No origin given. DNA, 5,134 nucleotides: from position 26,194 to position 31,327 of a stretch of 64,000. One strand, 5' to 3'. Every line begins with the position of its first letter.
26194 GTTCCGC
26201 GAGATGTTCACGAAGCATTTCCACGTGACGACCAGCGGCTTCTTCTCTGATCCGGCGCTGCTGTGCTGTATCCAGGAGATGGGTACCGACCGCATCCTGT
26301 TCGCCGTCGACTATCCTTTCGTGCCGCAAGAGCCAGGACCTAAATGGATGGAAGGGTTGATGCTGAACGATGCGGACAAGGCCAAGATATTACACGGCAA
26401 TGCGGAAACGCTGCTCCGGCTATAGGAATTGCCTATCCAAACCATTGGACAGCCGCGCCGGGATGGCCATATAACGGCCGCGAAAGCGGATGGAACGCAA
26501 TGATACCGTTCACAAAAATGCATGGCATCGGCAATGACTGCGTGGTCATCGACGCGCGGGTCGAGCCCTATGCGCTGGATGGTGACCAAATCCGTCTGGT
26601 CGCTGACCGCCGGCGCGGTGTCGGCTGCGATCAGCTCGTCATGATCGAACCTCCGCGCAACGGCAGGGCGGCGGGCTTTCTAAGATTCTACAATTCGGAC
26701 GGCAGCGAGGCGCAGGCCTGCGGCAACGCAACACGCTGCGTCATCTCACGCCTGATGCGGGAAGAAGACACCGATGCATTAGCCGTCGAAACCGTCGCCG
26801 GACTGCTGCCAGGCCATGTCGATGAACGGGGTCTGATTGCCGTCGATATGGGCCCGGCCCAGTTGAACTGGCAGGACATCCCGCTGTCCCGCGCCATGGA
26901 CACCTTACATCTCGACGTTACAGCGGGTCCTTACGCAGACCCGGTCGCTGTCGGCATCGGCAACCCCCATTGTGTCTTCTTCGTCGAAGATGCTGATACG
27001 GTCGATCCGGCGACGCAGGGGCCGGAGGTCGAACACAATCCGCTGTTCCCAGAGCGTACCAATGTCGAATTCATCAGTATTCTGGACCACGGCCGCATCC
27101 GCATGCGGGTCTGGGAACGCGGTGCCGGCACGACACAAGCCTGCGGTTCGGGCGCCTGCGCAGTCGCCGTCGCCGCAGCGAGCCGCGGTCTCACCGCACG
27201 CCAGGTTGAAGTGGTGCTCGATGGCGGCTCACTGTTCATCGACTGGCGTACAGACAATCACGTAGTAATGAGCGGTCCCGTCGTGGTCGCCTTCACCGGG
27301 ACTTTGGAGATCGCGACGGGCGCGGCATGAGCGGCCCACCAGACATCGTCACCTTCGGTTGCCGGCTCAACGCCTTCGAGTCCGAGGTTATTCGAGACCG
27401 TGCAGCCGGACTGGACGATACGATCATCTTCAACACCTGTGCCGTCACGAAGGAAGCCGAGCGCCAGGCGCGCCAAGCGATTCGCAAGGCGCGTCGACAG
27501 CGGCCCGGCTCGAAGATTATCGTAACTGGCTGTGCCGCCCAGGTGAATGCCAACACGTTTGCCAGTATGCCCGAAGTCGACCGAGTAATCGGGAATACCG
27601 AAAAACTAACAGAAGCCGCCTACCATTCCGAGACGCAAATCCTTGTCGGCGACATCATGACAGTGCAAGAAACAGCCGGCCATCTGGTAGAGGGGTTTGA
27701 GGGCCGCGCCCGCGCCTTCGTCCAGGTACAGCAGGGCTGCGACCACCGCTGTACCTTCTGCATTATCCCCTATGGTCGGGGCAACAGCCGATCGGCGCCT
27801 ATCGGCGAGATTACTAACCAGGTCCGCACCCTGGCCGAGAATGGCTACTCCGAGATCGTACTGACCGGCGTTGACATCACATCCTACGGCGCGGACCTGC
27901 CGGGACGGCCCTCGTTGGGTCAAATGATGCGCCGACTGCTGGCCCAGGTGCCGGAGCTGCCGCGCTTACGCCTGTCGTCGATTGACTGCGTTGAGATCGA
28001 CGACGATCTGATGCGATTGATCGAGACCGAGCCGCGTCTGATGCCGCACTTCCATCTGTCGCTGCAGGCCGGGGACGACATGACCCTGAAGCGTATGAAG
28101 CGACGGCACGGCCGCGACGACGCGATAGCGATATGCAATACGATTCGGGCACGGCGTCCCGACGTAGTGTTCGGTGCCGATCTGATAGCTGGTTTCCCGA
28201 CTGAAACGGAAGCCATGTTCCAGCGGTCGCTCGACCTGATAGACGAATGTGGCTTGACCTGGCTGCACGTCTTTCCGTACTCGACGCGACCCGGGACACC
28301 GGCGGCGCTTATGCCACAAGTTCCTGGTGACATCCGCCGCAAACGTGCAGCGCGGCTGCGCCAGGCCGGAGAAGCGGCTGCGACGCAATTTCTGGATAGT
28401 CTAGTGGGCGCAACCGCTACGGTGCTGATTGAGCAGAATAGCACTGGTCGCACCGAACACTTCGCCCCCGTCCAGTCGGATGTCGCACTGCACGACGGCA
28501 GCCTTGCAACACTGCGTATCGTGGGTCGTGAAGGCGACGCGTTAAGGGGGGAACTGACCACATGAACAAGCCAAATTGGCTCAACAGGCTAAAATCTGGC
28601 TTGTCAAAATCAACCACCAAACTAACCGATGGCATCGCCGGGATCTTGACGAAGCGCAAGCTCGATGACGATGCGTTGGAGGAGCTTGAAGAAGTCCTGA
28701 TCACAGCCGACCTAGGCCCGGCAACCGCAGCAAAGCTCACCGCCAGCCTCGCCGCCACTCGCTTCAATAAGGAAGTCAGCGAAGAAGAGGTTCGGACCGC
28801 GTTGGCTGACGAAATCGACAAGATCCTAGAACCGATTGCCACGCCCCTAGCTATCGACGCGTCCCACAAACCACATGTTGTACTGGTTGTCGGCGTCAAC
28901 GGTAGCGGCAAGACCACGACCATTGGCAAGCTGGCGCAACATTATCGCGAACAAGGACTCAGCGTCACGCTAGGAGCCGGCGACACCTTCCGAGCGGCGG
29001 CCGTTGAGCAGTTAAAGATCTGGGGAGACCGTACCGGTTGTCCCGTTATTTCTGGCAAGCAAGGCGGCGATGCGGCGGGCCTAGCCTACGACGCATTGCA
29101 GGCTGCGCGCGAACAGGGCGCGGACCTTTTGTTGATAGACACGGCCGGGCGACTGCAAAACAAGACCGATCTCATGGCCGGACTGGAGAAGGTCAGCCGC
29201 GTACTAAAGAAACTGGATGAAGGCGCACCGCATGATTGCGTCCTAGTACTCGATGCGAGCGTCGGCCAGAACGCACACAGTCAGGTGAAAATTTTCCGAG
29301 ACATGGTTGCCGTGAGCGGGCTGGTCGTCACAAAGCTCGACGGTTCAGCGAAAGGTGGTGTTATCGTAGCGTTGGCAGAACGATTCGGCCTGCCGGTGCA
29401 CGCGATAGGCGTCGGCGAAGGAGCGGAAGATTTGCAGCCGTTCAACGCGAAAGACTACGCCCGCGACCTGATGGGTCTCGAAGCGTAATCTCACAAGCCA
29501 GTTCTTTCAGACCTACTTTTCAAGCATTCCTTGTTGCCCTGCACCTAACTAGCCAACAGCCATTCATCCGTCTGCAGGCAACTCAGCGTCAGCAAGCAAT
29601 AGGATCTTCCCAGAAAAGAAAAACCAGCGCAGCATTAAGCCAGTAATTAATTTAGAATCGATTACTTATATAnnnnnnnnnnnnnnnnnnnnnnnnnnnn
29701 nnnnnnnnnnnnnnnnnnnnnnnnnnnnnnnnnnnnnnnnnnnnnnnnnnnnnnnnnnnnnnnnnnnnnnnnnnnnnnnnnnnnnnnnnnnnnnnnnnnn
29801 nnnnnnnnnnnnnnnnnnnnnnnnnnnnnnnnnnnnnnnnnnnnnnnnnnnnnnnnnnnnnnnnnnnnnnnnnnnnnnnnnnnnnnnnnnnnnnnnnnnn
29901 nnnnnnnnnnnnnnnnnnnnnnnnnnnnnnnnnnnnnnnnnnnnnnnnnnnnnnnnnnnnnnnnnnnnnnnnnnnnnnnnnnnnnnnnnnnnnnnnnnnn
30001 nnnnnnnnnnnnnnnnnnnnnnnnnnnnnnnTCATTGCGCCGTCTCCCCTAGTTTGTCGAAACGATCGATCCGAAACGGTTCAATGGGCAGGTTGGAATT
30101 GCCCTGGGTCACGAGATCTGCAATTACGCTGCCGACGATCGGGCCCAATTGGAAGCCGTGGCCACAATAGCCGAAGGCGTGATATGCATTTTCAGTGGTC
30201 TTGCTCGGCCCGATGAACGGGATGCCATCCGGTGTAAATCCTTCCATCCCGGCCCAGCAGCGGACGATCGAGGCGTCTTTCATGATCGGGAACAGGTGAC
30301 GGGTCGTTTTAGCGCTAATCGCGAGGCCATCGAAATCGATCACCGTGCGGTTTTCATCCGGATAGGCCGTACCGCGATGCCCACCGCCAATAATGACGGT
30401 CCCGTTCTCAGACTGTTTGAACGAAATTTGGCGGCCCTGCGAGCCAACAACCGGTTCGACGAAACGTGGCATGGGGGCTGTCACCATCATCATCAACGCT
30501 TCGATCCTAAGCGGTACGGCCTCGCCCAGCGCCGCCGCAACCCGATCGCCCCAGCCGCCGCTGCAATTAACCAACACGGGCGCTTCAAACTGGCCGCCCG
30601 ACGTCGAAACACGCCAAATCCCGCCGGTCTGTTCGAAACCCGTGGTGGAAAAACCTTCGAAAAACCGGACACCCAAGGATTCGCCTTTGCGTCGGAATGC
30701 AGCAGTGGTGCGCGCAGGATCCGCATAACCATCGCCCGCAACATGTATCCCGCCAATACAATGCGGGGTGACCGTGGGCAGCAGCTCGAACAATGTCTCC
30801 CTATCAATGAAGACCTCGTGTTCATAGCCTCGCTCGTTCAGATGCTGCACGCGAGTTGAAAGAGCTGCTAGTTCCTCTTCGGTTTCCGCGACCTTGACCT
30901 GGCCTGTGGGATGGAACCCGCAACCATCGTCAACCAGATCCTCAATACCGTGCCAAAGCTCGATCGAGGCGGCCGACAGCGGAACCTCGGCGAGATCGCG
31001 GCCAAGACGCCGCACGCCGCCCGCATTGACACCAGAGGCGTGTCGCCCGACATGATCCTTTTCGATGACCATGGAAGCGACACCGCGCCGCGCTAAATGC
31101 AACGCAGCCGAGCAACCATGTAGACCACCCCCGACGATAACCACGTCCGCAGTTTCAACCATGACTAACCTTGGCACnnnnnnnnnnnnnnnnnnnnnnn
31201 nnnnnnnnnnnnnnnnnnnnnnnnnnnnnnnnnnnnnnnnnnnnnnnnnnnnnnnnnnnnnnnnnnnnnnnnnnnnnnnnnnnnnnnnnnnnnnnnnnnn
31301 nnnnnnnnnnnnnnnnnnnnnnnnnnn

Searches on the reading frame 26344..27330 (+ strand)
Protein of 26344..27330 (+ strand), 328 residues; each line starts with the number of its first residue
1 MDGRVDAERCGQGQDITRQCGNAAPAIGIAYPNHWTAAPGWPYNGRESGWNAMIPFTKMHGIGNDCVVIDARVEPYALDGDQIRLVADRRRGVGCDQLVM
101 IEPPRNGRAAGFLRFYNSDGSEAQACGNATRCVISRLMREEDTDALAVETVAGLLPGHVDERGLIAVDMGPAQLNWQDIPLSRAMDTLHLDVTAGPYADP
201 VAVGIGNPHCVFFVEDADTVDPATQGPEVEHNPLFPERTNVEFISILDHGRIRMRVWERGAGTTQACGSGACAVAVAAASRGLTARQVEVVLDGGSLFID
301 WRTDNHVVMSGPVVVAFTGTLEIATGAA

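Call 41: search_protein_families(library=ncbifam, max_evalue=1e-10, proteins=[window:26344-27330:+])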
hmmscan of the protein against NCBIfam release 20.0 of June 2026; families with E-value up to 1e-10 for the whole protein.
window:26344-27330:+ (328 aa): 2 families
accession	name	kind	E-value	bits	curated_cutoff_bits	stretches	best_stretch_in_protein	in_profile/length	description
TIGR00652.1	DapF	equivalog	1.6e-76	257.3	114.65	1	55-321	2-268/270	diaminopimelate epimerase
NF038284.1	bifunc_DapF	exception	1.2e-26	93.5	350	1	96-313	44-254/254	bifunctional diaminopimelate epimerase/glutamate racemase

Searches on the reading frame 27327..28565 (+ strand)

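Call 41: search_protein_families(library=ncbifam, max_evalue=1e-10, proteins=[window:27327-28565:+])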
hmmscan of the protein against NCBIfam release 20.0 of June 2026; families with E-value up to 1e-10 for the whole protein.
window:27327-28565:+ (412 aa): 8 families
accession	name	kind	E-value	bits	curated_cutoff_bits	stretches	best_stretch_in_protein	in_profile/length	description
TIGR01579.1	MiaB-like-C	equivalog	1.6e-127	426.2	357.05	1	7-380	1-396/416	tRNA (N(6)-L-threonylcarbamoyladenosine(37)-C(2))-methylthiotransferase MtaB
TIGR00089.1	TIGR00089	subfamily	5.5e-100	335.2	251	1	7-377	4-388/429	MiaB/RimO family radical SAM methylthiotransferase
TIGR01574.1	miaB-methiolase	equivalog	8e-68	229.4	355.3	1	7-379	4-397/437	tRNA (N6-isopentenyl adenosine(37)-C2)-methylthiotransferase MiaB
TIGR01125.1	TIGR01125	equivalog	1.6e-63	215.3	356.95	1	29-377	36-393/432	30S ribosomal protein S12 methylthiotransferase RimO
TIGR01578.1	MiaB-like-B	hypoth_equivalog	1.2e-61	208.8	314.7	1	9-378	6-382/421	tRNA (N(6)-L-threonylcarbamoyladenosine(37)-C(2))-methylthiotransferase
NF010916.0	PRK14336.1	equivalog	5.3e-50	170.4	606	1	31-375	40-372/418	tRNA (N6-isopentenyl adenosine(37)-C2)-methylthiotransferase MiaB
TIGR04014.1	B12_SAM_MJ_0865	equivalog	2.5e-15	56.2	360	1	128-325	159-353/434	methyl-coenzyme M reductase glutamine C-methyltransferase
TIGR04013.1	B12_SAM_MJ_1487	hypoth_equivalog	1.3e-14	53.9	251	1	127-342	149-367/382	TIGR04013 family B12-binding domain/radical SAM domain-containing protein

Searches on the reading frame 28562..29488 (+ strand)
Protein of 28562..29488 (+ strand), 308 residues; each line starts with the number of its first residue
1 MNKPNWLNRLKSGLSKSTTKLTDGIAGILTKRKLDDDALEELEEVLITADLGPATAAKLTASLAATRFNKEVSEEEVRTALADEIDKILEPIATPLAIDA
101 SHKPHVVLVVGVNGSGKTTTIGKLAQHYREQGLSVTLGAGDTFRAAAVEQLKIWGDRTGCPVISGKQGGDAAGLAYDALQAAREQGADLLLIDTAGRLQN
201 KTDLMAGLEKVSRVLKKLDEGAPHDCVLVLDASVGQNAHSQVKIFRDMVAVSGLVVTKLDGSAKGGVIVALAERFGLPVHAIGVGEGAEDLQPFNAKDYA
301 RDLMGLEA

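Call 41: search_protein_families(library=ncbifam, max_evalue=1e-10, proteins=[window:28562-29488:+])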
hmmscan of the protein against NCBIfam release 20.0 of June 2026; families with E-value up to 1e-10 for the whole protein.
window:28562-29488:+ (308 aa): 7 families
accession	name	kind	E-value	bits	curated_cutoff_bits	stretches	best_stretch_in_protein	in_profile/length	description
TIGR00064.1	ftsY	equivalog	8.6e-97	323.7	260.7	1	33-303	1-278/279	signal recognition particle-docking protein FtsY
TIGR00959.1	ffh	equivalog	3.5e-55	187.6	473.2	1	14-306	8-296/428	signal recognition particle protein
TIGR01425.1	SRP54_euk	equivalog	2.5e-45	155.1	576.25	1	37-306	29-296/428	signal recognition particle protein SRP54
TIGR03499.1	FlhF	equivalog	1e-22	81.5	174.15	1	15-196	125-286/286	flagellar biosynthesis GTPase FlhF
NF009367.0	PRK12724.1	equivalog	3.6e-19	68.9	718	1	102-277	221-387/433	flagellar biosynthesis regulator FlhF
NF011312.0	PRK14723.1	equivalog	2.3e-16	59.5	951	1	106-292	187-367/768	flagellar biosynthesis regulator FlhF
NF011311.0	PRK14722.1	equivalog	6.1e-12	45.3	777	1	105-286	138-318/374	flagellar biosynthesis regulator FlhF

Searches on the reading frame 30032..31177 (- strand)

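Call 41: search_protein_families(library=ncbifam, max_evalue=1e-10, proteins=[window:30032-31177:-])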
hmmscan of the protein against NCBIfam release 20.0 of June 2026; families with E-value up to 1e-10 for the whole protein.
window:30032-31177:- (381 aa): 14 families
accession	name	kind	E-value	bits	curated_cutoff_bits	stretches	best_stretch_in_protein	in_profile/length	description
TIGR02352.1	thiamin_ThiO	equivalog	9.6e-37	126.9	250.8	1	12-359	1-350/351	glycine oxidase ThiO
TIGR01373.1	soxB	subfamily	8.2e-35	120.4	529.45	1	9-375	30-401/407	sarcosine oxidase subunit beta family protein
NF008425.0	PRK11259.1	equivalog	5.1e-27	94.8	257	1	8-374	3-376/377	N-methyl-L-tryptophan oxidase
TIGR03364.1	HpnW_proposed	hypoth_equivalog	8.4e-24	84.3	285.1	1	11-239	2-226/365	TIGR03364 family FAD-dependent oxidoreductase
TIGR01377.1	soxA_mon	subfamily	1.6e-23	83.1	479.65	1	11-377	2-379/381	amino oxidase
NF001933.0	PRK00711.1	subfamily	2e-21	76.5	383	0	290-375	334-418/429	D-amino acid dehydrogenase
NF050086.1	pipecolate_AmaA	exception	2.4e-20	72.6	600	1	4-207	20-234/425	L-pipecolate oxidase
TIGR03329.1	Phn_aa_oxid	hypoth_equivalog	5.2e-19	68.4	632.8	1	139-358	167-393/460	putative aminophosphonate oxidoreductase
NF008726.1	PRK11728.1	equivalog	3.7e-13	49.1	299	1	11-225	2-217/389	L-2-hydroxyglutarate oxidase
TIGR03197.1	MnmC_Cterm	equivalog_domain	9.4e-13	48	174.2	1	11-208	1-201/400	FAD-dependent 5-carboxymethylaminomethyl-2-thiouridine(34) oxidoreductase MnmC1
NF008313.0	PRK11101.1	equivalog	1.4e-12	47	425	1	8-217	7-220/548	anaerobic glycerol-3-phosphate dehydrogenase subunit A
NF002480.1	PRK01747.1-1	equivalog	2.7e-12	45.9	540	1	8-332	247-572/645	bifunctional tRNA (5-methylaminomethyl-2-thiouridine)(34)-methyltransferase MnmC2/FAD-dependent 5-carboxymethylaminomethyl-2-thiouridine(34)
NF009074.0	PRK12409.1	equivalog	1.3e-11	44.3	494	0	98-358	141-401/410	D-amino acid dehydrogenase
TIGR03377.1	glycerol3P_GlpA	equivalog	5.1e-11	41.8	552.8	1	11-311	1-303/530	anaerobic glycerol-3-phosphate dehydrogenase subunit GlpA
